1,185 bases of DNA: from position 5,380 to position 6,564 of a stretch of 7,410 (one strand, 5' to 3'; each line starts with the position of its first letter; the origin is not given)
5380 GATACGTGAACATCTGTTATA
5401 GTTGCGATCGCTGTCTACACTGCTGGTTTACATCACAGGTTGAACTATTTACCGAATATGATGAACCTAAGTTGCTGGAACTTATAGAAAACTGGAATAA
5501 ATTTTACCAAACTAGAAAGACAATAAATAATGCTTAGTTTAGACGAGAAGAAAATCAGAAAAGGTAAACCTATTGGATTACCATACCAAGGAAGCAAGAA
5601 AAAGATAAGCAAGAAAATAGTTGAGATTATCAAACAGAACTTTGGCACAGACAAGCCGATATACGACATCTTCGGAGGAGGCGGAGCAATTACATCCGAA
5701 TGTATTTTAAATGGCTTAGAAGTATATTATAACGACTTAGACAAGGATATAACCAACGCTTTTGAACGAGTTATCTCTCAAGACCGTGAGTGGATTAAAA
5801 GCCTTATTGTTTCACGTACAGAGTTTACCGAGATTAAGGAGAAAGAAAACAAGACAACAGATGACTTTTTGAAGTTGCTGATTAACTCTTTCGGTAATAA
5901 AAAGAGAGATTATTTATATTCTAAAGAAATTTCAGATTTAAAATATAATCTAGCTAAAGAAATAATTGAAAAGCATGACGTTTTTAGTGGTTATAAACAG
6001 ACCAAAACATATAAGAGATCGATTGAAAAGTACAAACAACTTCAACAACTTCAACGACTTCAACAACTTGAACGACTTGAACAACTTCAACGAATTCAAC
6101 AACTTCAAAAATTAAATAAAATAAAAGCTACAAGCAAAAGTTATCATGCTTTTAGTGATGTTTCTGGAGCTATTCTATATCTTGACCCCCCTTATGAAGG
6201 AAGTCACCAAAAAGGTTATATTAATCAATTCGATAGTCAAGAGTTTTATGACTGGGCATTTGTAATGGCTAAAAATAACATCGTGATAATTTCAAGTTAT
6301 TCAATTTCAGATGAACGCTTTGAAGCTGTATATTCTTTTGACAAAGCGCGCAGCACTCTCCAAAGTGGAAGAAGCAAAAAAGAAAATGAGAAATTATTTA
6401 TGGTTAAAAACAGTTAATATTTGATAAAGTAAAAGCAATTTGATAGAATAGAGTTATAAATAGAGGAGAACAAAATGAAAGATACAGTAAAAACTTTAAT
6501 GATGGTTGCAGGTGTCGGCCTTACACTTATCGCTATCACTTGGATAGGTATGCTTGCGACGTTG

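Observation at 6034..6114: In-frame 9-bp tandem repeat (QxL)n in the variable region of an orphan Dam-class methyltransferase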

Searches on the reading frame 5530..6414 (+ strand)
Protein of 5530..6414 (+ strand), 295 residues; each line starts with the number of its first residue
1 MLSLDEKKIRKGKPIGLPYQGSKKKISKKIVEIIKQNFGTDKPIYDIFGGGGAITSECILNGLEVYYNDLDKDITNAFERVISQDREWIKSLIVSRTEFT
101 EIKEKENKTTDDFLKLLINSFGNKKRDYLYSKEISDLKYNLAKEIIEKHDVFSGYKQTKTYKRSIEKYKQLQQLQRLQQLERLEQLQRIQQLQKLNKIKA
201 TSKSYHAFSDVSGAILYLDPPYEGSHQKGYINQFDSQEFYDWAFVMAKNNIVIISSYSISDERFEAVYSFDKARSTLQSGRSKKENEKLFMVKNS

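Call 4: search_protein_families(library=pfam, proteins=[window:5530-6414:+], max_evalue=0.1)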
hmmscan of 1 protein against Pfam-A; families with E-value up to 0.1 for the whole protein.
window:5530-6414:+ (295 aa): 2 families
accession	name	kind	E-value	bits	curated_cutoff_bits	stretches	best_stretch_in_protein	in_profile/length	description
PF02086.21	MethyltransfD12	-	3.4e-14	53.6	22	1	19-234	1-197/253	D12 class N6 adenine-specific DNA methyltransferase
PF03602.21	Cons_hypoth95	-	0.00075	19.6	24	0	185-238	86-140/182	Conserved hypothetical protein 95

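Call 5: search_protein_families(library=phrogs, proteins=[window:5530-6414:+], max_evalue=0.001)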
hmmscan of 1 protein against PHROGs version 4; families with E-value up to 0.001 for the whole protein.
window:5530-6414:+ (295 aa): 3 families
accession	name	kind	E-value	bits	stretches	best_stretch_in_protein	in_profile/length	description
phrog_36652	-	unknown function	3.5e-79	266.5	2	129-231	1-100/219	-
phrog_56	-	other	3.3e-66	225.9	1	1-293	49-323/647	DNA methyltransferase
phrog_1996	-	other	8e-06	26.8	1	207-284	49-128/150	DNA methyltransferase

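Call 7: search_solved_structures(query=window:5530-6414:+, max_evalue=1, show_alignments=2)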
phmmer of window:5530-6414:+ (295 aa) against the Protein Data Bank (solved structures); distinct sequences matched with E-value up to 1: 5.
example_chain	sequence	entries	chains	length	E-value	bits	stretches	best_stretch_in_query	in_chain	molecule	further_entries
8zy9_D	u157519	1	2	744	0.63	12.8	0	107-192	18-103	Angiotensin-converting enzyme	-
8zya_D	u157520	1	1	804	0.7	12.7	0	107-192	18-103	Angiotensin-converting enzyme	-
28nt_b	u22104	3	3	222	0.7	12.7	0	158-207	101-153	Small ribosomal subunit protein uS2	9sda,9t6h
8hxk_A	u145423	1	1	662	0.87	12.4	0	108-192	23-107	Angiotensin-converting enzyme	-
8jje_A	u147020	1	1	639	0.93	12.3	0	108-192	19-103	Angiotensin-converting enzyme 2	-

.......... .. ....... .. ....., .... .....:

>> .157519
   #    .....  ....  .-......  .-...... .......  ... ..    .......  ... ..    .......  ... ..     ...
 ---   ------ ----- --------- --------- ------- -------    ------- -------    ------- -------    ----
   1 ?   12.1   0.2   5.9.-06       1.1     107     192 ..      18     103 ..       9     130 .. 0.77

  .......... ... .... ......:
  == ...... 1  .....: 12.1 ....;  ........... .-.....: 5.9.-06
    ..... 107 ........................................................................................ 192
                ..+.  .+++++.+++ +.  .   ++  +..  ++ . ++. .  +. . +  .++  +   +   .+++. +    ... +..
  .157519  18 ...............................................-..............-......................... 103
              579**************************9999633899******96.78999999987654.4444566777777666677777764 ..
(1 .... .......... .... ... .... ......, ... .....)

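Call 8: find_homologous_proteins(query=window:5530-6414:+, max_evalue=0.001)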
Query window:5530-6414:+ (295 aa): 3889 proteins with E <= 0.001 among 6533 candidates; the best 120 are listed.
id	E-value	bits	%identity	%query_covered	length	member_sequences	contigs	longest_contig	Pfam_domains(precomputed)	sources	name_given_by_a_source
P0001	1.7e-186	636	100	100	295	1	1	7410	PF02086.22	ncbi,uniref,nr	ncbi:hypothetical protein KV39_03425 [Escherichia coli]|uniref:DNA adenine methylase n=1 Tax=Escheri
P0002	1.3e-185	633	99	100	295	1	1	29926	PF02086.22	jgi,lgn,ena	-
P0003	2.7e-185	632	99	100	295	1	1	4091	PF02086.22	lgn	-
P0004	3.5e-185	632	99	100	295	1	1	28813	PF02086.22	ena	-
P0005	1.1e-184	630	99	100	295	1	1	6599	PF02086.22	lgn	-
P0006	2.3e-184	629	99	100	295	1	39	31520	PF02086.22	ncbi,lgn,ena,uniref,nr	ncbi:hypothetical protein HR11_02660 [Porphyromonas macacae]|uniref:site-specific DNA-methyltransfer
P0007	4.3e-183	625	98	100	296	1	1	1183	PF02086.22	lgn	-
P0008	1.1e-182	624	98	100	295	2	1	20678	PF02086.22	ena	-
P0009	6.0e-182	621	97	100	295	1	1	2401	PF02086.22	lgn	-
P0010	1.2e-181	620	96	100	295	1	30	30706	PF02086.22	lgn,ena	-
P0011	1.4e-181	620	98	100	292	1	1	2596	PF02086.22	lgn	-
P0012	1.8e-181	620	98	100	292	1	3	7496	PF02086.22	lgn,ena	-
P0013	7.3e-178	608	94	100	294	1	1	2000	PF02086.22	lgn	-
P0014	2.2e-177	606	94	100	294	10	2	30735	PF02086.22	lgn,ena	-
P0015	2.0e-170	583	91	100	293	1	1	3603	PF02086.22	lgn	-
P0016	6.8e-170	582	90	100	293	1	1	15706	PF02086.22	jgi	-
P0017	9.9e-170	581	90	100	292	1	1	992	PF02086.22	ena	-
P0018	1.0e-169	581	90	100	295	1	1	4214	PF02086.22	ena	-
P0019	1.4e-169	581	90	100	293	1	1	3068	PF02086.22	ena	-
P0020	2.9e-169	580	87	100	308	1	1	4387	PF02086.22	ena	-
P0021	5.4e-169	579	90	100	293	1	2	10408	PF02086.22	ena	-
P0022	7.4e-169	578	92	100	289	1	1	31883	PF02086.22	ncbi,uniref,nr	ncbi:DNA methylase [Lactococcus phage 63302]|uniref:site-specific DNA-methyltransferase (adenine-spe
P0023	1.2e-168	578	89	100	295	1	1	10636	PF02086.22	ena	-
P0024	3.1e-167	573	90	100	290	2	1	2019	PF02086.22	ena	-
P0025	4.5e-166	569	87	100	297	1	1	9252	PF02086.22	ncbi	-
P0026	8.1e-166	568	90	100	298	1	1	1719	PF02086.22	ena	-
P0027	1.4e-165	568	83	100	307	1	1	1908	PF02086.22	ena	-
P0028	1.4e-165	568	89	100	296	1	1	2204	PF02086.22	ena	-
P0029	1.7e-165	567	82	100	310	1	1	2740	PF02086.22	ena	-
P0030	1.9e-165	567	83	100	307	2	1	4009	PF02086.22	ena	-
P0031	2.0e-165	567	88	100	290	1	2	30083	PF02086.22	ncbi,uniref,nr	ncbi:methylase [Lactococcus phage LP9405a]|uniref:site-specific DNA-methyltransferase (adenine-speci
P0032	2.3e-165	567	88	100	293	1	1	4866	PF02086.22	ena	-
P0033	3.4e-165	566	88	100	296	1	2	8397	PF02086.22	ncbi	-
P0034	4.3e-165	566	89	100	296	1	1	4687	PF02086.22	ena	-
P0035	5.1e-165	566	84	99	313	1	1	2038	PF02086.22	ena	-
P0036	7.5e-165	565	82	100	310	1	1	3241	PF02086.22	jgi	-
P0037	1.5e-164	564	78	100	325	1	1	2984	PF03602.22,PF02086.22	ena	-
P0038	3.2e-164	563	82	100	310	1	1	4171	PF02086.22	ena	-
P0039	3.4e-164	563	88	100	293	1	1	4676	PF02086.22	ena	-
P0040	3.5e-164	563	88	100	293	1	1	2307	PF02086.22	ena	-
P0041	3.6e-164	563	88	100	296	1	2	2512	PF02086.22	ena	-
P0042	8.0e-164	562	88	100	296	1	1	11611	PF02086.22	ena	-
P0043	9.1e-164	562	88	100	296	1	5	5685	PF02086.22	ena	-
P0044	1.3e-163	561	80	100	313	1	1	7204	PF02086.22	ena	-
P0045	1.6e-163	561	86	100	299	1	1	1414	PF02086.22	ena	-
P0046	1.8e-163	561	87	100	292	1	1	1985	PF02086.22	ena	-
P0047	2.0e-163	561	86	100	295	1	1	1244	PF02086.22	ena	-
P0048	2.3e-163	560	81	100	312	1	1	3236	PF02086.22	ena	-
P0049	3.3e-163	560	89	100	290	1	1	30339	PF02086.22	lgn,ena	-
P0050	5.1e-163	559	82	100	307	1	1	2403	PF02086.22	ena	-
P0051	6.5e-163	559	88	100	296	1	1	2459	PF02086.22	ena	-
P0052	7.7e-163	559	86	100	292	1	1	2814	PF02086.22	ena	-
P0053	8.9e-163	558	86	100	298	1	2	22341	PF02086.22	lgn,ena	-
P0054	9.0e-163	558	85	100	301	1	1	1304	PF02086.22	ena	-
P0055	9.3e-163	558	86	100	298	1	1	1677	PF02086.22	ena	-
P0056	1.4e-162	558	85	100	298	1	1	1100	PF02086.22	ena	-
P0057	1.4e-162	558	85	100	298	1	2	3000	PF02086.22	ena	-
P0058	1.7e-162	558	81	100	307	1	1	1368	PF02086.22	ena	-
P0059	1.8e-162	557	85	100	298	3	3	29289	PF02086.22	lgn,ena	-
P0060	1.8e-162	557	84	100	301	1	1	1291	PF02086.22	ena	-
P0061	1.9e-162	557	86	100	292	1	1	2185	PF02086.22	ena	-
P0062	2.1e-162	557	86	100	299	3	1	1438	PF02086.22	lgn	-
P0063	2.2e-162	557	86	100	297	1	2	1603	PF02086.22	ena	-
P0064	2.4e-162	557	82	100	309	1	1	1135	PF02086.22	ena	-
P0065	2.6e-162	557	87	100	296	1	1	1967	PF02086.22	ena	-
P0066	2.7e-162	557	86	100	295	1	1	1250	PF02086.22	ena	-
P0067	3.0e-162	557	86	100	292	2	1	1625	PF02086.22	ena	-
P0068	3.1e-162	557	84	100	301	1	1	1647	PF02086.22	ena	-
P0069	3.7e-162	556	87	100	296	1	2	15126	PF02086.22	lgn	-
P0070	5.2e-162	556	85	100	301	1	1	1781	PF02086.22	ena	-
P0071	5.2e-162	556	81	100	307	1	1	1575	PF02086.22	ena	-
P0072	5.7e-162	556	87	100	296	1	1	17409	PF02086.22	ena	-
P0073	5.8e-162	556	85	100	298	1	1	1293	PF02086.22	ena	-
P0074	6.1e-162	556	86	100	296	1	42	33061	PF02086.22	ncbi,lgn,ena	-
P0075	6.2e-162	556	86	100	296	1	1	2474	PF02086.22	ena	-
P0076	7.5e-162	555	84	100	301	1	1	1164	PF02086.22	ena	-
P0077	8.5e-162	555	86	100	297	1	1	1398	PF02086.22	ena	-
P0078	9.0e-162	555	86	100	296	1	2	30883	PF02086.22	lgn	-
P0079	9.8e-162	555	82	100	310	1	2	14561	PF02086.22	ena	-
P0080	1.0e-161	555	86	100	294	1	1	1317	PF02086.22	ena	-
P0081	1.0e-161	555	85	100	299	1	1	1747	PF02086.22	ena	-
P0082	1.0e-161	555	86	100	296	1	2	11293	PF02086.22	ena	-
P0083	1.2e-161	555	84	100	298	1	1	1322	PF02086.22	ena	-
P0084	1.5e-161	554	86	100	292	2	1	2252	PF02086.22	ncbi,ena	-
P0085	2.6e-161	554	85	100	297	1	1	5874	PF02086.22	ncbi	-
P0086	3.0e-161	553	86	100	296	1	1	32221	PF02086.22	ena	-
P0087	3.2e-161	553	84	100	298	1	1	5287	PF02086.22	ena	-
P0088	5.9e-161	552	85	100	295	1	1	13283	PF02086.22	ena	-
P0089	5.9e-161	552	85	100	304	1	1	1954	PF02086.22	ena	-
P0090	1.1e-160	552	86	100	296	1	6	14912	PF02086.22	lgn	-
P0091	1.1e-160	552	85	100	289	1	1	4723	PF02086.22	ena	-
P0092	1.2e-160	551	86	99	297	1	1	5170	PF02086.22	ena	-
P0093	1.2e-160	551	83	100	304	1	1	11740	PF02086.22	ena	-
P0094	1.3e-160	551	84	100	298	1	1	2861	PF02086.22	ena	-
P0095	1.4e-160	551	84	100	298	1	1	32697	PF02086.22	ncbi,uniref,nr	ncbi:DNA adenine methylase [Lactococcus phage P4565]|uniref:site-specific DNA-methyltransferase (ade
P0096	1.6e-160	551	81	100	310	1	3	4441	PF02086.22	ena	-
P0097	2.2e-160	551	85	100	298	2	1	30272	PF02086.22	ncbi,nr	ncbi:site-specific DNA methylase [Lactococcus phage FB10]|nr:site-specific DNA methylase [Lactococcu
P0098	2.3e-160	551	85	100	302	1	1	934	PF02086.22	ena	-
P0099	2.5e-160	550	85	100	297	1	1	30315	PF02086.22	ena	-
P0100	2.6e-160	550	84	100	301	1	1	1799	PF02086.22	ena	-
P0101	2.9e-160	550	85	100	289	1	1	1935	PF02086.22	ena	-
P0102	2.9e-160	550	85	100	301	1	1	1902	PF02086.22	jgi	-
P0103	3.3e-160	550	80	100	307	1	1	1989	PF02086.22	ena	-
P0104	3.4e-160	550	86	100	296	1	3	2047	PF02086.22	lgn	-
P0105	3.5e-160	550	85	100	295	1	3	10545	PF02086.22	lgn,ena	-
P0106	4.4e-160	550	87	100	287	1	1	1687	PF02086.22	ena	-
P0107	4.5e-160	550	86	100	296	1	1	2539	PF02086.22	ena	-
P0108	4.5e-160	550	80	100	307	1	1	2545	PF02086.22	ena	-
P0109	4.8e-160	549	86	100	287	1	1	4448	PF02086.22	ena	-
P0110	5.3e-160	549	83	100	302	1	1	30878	PF02086.22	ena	-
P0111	6.1e-160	549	85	100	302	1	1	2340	PF02086.22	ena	-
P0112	6.9e-160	549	83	100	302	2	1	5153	PF02086.22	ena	-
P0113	8.2e-160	549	85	100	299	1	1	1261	PF02086.22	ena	-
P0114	8.4e-160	549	85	100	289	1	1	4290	PF02086.22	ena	-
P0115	8.5e-160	549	85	100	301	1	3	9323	PF02086.22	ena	-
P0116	8.9e-160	549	86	100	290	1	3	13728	PF02086.22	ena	-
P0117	1.0e-159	548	83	100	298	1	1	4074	PF02086.22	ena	-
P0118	1.0e-159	548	84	100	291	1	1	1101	PF02086.22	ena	-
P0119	1.2e-159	548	85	100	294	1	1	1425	PF02086.22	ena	-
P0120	1.2e-159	548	85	100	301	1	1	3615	PF02086.22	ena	-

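Call 9: find_related_loci(query=window:5530-6414:+, collection=viral_contigs, flank=1500)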
Query window:5530-6414:+ (295 aa) in viral_contigs; peptide patterns used: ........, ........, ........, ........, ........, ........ (x = any residue, [..] = any of these).
143 stretches matched a pattern; 121 encode a relative of the query (tblastn E <= 1e-3); the best 80 are kept; 80 distinct loci.
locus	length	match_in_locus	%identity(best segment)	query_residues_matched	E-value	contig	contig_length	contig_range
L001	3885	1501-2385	99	1-295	0e+0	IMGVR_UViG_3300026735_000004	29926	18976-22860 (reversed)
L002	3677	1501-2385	99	1-295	0e+0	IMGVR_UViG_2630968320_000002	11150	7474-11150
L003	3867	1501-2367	92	1-295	1e-164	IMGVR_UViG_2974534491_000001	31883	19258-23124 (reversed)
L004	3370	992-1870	90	1-295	3e-150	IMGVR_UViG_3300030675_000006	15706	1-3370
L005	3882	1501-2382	83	1-294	6e-148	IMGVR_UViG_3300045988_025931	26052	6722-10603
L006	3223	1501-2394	83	1-295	2e-149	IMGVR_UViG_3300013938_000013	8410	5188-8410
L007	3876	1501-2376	83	1-295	8e-147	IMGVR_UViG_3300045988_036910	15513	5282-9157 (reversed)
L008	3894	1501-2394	83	1-295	3e-146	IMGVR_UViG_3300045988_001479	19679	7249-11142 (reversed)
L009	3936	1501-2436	80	1-294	2e-145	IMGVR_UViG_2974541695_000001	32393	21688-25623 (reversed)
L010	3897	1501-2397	77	1-295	3e-146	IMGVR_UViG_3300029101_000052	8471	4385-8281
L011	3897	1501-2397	79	1-295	3e-145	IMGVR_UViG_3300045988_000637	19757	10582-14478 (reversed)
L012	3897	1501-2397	77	1-295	3e-145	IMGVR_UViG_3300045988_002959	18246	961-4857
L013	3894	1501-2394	78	1-295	3e-145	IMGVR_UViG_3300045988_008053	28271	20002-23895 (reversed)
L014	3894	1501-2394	78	1-295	3e-145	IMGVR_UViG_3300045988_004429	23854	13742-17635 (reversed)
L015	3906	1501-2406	81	1-295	1e-143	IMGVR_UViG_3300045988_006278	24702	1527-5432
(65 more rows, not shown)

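Call 27: search_dna_similar(query=window:5530-6414:+, collection=phages, mode=protein, max_rows=60, rows=spread, max_evalue=0.00001)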
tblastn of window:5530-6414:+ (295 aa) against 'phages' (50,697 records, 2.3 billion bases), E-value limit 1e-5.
Records with a match: 256; places in all: 280; records where one place covers at least 80% of the query: 240.
Best place of each record, by identity: 95-99% 12; 90-95% 42; 80-90% 89; 60-80% 96; <60% 17.
By first word of the organism name: Lactococcus 223; Streptococcus 10; Leuconostoc 8; Enterococcus 8; Lauvirus 2; Podophage 2; Skunavirus 1; Weissella 1; Cylindrospermopsis 1.
By host as written in the record: Lactococcus lactis 155; Lactococcus lactis subsp. cremoris CA-49 27; - 13; Lactococcus lactis subsp. lactis bv. diacetylactis 13; Lactococcus lactis subsp. cremoris 5; Lactococcus sp. 936 5; Enterococcus sp. 3; Lactococcus lactis subsp. cremoris SMQ-746 2; and 24 more.
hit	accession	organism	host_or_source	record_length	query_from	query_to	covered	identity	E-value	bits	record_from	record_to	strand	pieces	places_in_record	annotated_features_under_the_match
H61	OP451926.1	Lactococcus phage GL4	Lactococcus lactis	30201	1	295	100%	99.0%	1e-149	469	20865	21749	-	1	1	DNA methylase | hypothetical protein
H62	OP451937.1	Lactococcus phage JG8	Lactococcus lactis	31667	1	295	100%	98.6%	2e-149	468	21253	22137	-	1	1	DNA methylase | hypothetical protein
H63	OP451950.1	Lactococcus phage RM5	Lactococcus lactis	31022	1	295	100%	95.9%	1e-150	471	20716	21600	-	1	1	DNA methylase | hypothetical protein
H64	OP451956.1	Lactococcus phage RMP4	Lactococcus lactis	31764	1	295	100%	94.6%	1e-147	463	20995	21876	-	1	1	DNA methylase | hypothetical protein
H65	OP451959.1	Lactococcus phage RMP7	Lactococcus lactis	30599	1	295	100%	94.6%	2e-147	462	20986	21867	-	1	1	DNA methylase | hypothetical protein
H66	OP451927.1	Lactococcus phage GP3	Lactococcus lactis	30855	1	295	100%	94.6%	2e-147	462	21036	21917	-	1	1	DNA methylase | hypothetical protein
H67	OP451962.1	Lactococcus phage RMP12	Lactococcus lactis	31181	1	295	100%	94.6%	2e-147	462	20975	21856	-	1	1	DNA methylase | hypothetical protein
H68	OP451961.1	Lactococcus phage RMP11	Lactococcus lactis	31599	1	295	100%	94.6%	2e-147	462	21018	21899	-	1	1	DNA methylase | hypothetical protein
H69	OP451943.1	Lactococcus phage MLD14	Lactococcus lactis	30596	1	295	100%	94.2%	8e-147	461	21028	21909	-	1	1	DNA methylase | hypothetical protein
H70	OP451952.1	Lactococcus phage RM10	Lactococcus lactis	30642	1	295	100%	93.9%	6e-148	464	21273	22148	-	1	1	DNA methylase | hypothetical protein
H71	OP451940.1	Lactococcus phage JS4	Lactococcus lactis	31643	1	295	100%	93.9%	6e-148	464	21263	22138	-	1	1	DNA methylase | hypothetical protein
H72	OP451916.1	Lactococcus phage BM12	Lactococcus lactis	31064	1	295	100%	93.2%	3e-147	462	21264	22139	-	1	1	DNA methylase | hypothetical protein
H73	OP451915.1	Lactococcus phage BM9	Lactococcus lactis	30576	1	295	100%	92.5%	3e-149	467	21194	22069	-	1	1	DNA methylase | hypothetical protein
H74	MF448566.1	Lactococcus phage 63302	Lactococcus lactis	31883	1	295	100%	88.8%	4e-140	441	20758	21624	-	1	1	DNA methylase | hypothetical protein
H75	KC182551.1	Lactococcus phage P680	-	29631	1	295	100%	84.1%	6e-131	415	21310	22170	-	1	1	hypothetical protein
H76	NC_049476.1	Lactococcus phage P4565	Lactococcus lactis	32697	1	295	100%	83.6%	9e-128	406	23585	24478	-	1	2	DNA adenine methylase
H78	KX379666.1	Lactococcus phage 3R16S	Lactococcus lactis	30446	1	295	100%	82.8%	4e-127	404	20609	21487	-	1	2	methylase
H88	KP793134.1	Lactococcus phage 936 group phage PhiS0139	Lactococcus lactis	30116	1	295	100%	80.9%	2e-126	402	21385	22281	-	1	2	methylase | hypothetical protein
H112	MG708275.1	Streptococcus phage vB_SthS_VA460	Streptococcus thermophilus VA460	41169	1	293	99%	65.4%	1e-91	302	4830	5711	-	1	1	hypothetical protein | capsid and scaffold protein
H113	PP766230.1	Streptococcus phage phiGBSVK-E1_GBSInt3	Streptococcus agalactiae JN_AR_GBS78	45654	1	292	99%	64.8%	3e-92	304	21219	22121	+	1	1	hypothetical protein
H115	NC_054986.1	Leuconostoc phage LDG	Leuconostoc pseudomesenteroides R707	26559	1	293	88%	66.3%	1e-63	326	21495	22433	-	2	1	DNA adenine methylase | DUF2628 domain-containing protein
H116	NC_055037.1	Leuconostoc phage phiMH1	Leuconostoc pseudomesenteroides KD04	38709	2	293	87%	65.1%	1e-59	309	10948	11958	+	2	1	DNA adenine methylase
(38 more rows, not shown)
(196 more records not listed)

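Call 28: get_annotated_region(hit=H112, flank=300)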
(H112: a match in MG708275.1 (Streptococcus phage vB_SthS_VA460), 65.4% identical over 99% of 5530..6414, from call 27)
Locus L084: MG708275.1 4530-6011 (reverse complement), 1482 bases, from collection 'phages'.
description: Streptococcus phage vB_SthS_VA460, complete genome.
organism: Streptococcus phage vB_SthS_VA460 (NCBI taxid 2069609)
taxonomy: Viruses; Duplodnaviria; Heunggongvirae; Uroviricota; Caudoviricetes; Aliceevansviridae; Moineauvirus; Moineauvirus VA460
host: Streptococcus thermophilus VA460; source: -; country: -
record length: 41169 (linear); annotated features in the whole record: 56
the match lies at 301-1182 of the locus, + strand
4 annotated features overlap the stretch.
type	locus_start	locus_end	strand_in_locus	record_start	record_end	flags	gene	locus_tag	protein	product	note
CDS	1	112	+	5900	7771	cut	-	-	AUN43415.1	terminase large subunit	-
CDS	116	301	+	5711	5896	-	-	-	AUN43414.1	capsid and scaffold protein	-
CDS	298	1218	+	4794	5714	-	-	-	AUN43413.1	hypothetical protein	-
CDS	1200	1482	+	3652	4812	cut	-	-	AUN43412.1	portal protein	-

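Call 29: get_annotated_region(hit=H113, flank=300)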
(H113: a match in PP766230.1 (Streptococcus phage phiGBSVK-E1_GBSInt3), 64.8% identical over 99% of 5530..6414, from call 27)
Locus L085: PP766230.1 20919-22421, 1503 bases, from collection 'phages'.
description: Streptococcus phage phiGBSVK-E1_GBSInt3, complete genome.
organism: Streptococcus phage phiGBSVK-E1_GBSInt3 (NCBI taxid 3345072)
taxonomy: Viruses; Duplodnaviria; Heunggongvirae; Uroviricota; Caudoviricetes
host: Streptococcus agalactiae JN_AR_GBS78; source: cerebrospinal fluid; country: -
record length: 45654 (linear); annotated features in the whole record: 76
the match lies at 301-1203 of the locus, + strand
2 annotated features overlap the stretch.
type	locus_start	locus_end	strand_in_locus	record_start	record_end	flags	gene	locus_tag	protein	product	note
CDS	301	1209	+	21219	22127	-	-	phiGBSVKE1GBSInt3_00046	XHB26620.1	hypothetical protein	-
CDS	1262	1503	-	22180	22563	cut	-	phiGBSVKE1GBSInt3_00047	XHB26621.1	hypothetical protein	-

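Call 30: get_annotated_region(hit=H115, flank=300)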
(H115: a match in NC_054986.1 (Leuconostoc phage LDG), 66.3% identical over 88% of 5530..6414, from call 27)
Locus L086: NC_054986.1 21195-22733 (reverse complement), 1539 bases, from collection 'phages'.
description: Leuconostoc phage LDG, complete genome.
organism: Leuconostoc phage LDG (NCBI taxid 1897539)
taxonomy: Viruses; Duplodnaviria; Heunggongvirae; Uroviricota; Caudoviricetes; Mccleskeyvirinae; Limdunavirus; Limdunavirus LDG
host: Leuconostoc pseudomesenteroides R707; source: -; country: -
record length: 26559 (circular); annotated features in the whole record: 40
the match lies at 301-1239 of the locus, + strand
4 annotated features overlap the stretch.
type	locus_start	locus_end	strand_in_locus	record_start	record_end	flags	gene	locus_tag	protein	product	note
CDS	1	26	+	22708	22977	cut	-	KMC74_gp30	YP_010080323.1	kinase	-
CDS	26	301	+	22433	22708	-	-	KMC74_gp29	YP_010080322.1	DUF2628 domain-containing protein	-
CDS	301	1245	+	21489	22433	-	-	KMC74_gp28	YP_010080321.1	DNA adenine methylase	-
CDS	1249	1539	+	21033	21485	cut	-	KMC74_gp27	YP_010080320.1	endolysin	-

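Call 31: get_annotated_region(hit=H116, flank=300)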
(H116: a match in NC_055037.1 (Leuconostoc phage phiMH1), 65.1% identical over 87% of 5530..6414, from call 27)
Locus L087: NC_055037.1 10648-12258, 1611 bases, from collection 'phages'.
description: Leuconostoc phage phiMH1, partial genome.
organism: Leuconostoc phage phiMH1 (NCBI taxid 912321)
taxonomy: Viruses; Duplodnaviria; Heunggongvirae; Uroviricota; Caudoviricetes; Seongbukvirus; Seongbukvirus MH1
host: Leuconostoc pseudomesenteroides KD04; source: -; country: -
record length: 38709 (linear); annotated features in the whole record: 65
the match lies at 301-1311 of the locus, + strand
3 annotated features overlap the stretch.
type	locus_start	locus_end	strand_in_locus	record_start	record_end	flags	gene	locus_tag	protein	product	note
CDS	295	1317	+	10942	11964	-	-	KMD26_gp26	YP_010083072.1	DNA adenine methylase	-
CDS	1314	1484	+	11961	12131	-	-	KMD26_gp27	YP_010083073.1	hypothetical protein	-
CDS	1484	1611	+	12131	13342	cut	-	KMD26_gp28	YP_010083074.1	DNA repair exonuclease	-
